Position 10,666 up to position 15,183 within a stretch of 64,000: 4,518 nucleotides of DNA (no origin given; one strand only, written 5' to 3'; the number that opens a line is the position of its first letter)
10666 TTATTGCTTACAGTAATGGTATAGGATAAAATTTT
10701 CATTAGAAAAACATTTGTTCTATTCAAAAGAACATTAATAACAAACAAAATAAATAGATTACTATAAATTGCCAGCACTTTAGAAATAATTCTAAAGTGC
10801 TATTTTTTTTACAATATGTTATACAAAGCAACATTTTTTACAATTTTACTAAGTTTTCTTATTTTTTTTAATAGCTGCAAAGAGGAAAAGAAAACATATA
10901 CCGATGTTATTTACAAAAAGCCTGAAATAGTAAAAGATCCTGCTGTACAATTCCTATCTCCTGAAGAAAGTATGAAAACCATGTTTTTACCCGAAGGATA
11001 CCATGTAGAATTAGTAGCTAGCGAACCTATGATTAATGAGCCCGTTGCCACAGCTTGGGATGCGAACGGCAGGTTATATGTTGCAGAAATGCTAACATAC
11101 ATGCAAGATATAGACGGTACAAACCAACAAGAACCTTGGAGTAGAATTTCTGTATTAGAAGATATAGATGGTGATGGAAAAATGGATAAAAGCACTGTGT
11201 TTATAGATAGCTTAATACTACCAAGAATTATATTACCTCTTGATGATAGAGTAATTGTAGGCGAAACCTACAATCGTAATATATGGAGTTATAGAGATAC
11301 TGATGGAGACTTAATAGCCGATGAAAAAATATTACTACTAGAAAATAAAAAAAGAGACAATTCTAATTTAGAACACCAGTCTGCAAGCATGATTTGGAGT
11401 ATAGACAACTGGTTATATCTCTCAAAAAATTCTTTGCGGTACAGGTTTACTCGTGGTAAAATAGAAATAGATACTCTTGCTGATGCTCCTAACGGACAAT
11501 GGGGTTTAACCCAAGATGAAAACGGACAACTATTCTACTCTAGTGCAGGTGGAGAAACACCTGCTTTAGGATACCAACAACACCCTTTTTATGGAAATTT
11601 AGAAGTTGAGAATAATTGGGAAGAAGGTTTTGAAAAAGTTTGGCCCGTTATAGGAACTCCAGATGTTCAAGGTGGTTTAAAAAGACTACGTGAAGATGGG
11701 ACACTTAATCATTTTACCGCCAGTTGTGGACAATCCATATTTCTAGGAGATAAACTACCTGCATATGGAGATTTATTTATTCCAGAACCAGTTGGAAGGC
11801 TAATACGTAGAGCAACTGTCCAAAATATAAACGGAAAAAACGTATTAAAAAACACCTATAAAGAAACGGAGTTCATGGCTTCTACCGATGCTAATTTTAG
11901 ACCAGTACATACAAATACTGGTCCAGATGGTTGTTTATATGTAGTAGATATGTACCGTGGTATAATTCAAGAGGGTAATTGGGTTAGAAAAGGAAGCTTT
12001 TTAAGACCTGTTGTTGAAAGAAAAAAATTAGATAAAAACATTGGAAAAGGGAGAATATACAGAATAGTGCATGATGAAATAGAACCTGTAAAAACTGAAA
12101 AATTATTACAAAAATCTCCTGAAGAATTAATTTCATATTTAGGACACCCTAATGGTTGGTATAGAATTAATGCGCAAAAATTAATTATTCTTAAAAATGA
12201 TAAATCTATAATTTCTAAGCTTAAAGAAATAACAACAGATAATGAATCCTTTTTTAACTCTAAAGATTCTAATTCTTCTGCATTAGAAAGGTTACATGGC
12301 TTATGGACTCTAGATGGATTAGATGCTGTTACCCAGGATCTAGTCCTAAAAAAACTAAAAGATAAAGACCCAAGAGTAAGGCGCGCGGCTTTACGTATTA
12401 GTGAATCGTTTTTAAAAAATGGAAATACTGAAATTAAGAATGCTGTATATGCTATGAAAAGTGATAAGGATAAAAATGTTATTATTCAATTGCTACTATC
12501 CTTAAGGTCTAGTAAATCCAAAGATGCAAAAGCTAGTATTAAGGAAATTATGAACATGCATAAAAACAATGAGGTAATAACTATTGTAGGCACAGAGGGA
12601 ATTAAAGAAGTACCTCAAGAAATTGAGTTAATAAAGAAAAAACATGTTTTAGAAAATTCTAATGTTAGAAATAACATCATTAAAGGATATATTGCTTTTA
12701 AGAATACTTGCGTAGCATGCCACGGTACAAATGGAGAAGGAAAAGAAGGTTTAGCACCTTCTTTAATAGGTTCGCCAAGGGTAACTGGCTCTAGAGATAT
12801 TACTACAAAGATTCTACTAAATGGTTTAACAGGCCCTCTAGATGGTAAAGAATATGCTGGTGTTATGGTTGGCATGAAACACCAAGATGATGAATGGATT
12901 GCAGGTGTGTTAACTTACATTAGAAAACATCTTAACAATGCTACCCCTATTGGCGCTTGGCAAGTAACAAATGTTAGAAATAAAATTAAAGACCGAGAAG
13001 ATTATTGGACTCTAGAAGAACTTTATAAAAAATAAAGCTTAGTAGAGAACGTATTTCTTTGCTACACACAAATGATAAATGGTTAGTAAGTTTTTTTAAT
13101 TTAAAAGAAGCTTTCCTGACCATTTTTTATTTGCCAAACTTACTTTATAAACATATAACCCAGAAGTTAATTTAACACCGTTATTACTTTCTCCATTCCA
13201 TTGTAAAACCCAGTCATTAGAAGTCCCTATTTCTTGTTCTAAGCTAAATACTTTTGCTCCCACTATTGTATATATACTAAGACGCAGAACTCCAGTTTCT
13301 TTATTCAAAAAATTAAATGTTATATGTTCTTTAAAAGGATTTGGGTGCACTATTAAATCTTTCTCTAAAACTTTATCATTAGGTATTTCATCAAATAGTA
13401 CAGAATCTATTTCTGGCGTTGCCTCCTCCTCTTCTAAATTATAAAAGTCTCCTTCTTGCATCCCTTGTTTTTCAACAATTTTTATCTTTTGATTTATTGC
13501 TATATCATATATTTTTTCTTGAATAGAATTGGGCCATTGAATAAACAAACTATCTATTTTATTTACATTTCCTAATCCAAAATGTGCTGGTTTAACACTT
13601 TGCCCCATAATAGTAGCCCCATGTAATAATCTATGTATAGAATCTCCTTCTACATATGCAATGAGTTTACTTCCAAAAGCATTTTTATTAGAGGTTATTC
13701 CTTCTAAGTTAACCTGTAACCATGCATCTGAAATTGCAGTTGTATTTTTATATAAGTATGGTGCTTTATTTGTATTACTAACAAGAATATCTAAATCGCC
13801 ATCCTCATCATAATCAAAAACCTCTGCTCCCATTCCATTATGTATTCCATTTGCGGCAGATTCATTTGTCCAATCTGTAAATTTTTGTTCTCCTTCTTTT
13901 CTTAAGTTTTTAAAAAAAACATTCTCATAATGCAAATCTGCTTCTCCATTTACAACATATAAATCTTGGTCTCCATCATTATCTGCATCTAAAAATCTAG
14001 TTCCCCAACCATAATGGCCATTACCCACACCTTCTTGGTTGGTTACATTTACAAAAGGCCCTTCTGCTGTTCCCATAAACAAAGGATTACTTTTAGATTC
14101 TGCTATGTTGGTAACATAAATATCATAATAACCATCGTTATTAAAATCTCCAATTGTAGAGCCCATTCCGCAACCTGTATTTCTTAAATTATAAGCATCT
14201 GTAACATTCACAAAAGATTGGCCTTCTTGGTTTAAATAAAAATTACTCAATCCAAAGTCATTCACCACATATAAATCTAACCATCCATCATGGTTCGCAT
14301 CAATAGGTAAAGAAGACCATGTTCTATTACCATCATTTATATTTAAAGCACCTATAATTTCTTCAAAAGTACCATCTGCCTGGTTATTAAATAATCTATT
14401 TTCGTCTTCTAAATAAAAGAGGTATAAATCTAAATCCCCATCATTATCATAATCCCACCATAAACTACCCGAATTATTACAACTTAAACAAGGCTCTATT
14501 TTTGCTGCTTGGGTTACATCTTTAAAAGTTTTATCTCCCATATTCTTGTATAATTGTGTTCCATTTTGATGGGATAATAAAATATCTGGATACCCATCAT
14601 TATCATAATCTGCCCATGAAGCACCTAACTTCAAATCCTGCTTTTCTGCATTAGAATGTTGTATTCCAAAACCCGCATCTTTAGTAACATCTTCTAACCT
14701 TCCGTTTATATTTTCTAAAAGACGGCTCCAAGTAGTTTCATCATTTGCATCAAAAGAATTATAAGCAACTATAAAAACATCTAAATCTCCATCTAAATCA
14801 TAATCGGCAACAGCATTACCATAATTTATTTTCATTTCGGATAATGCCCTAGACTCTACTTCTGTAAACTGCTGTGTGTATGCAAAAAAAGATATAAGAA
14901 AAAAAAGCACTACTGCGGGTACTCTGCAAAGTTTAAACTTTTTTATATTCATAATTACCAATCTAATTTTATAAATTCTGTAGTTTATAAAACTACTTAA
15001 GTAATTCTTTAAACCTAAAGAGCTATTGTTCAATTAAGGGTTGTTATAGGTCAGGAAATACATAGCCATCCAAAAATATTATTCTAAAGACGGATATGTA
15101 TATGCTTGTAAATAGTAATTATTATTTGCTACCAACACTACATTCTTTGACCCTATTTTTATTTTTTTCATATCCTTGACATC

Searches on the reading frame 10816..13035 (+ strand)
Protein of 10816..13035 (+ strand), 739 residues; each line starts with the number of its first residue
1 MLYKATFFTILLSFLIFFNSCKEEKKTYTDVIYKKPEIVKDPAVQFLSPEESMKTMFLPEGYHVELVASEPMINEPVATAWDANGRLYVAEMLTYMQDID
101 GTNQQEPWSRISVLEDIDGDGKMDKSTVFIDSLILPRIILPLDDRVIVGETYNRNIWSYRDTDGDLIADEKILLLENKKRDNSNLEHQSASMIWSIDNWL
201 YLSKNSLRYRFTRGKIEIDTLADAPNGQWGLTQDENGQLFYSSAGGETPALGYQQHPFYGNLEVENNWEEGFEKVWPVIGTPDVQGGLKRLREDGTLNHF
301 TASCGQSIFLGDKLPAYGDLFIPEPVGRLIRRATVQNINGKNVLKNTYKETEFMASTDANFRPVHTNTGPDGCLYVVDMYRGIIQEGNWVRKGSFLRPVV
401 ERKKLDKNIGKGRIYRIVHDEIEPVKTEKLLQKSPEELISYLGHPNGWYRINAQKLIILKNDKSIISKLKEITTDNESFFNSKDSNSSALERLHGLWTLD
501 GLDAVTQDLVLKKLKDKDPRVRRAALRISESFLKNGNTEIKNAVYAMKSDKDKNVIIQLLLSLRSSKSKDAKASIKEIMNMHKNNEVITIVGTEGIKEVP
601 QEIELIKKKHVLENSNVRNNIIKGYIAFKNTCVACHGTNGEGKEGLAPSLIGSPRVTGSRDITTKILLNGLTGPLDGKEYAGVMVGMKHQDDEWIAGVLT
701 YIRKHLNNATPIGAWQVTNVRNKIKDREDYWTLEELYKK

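Call 45: search_protein_families(library=pfam, proteins=[window:10816-13035:+], max_evalue=0.00001)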
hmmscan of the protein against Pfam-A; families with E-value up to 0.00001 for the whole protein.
window:10816-13035:+ (739 aa): 3 families
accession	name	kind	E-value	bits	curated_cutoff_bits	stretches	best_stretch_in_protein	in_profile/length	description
PF23500.1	DUF7133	-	1.2e-95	321.5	27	1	48-420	1-384/385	Domain of unknown function (DUF7133)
PF00034.26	Cytochrom_C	-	2.4e-06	29.2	21.3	1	623-704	3-88/90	Cytochrome c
PF13646.12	HEAT_2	-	8.4e-06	26.4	27.7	0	510-585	4-77/88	HEAT repeats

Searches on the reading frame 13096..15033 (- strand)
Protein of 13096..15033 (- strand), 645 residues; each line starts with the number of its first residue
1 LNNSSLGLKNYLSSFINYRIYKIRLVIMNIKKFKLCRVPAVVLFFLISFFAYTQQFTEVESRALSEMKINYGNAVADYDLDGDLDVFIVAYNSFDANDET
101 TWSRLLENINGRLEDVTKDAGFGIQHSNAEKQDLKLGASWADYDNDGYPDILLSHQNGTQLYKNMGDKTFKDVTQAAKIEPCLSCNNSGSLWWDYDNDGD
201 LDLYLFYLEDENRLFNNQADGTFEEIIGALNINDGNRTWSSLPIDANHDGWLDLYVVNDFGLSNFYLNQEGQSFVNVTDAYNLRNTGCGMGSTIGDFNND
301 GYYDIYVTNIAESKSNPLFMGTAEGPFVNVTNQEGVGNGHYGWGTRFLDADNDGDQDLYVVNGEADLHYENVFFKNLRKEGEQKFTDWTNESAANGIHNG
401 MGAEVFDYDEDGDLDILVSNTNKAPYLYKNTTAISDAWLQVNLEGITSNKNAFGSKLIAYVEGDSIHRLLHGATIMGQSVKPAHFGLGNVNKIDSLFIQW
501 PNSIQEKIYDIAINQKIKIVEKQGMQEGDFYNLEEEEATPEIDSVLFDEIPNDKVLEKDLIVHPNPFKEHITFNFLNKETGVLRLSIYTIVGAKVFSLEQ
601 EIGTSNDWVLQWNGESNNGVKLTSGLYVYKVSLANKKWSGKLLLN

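Call 45: search_protein_families(library=pfam, proteins=[window:13096-15033:-], max_evalue=0.00001)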
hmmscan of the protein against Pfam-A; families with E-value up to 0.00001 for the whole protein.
window:13096-15033:- (645 aa): 3 families
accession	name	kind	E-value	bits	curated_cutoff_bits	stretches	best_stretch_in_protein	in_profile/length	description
PF13517.12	FG-GAP_3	-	9.4e-37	125.9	26.9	4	194-256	1-61/61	FG-GAP-like repeat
PF01839.29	FG-GAP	-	3.8e-13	49.4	22.1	0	293-309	6-22/37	FG-GAP repeat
PF07593.17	UnbV_ASPIC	-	1.7e-10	41.1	23.4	1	452-517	1-67/68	ASPIC and UnbV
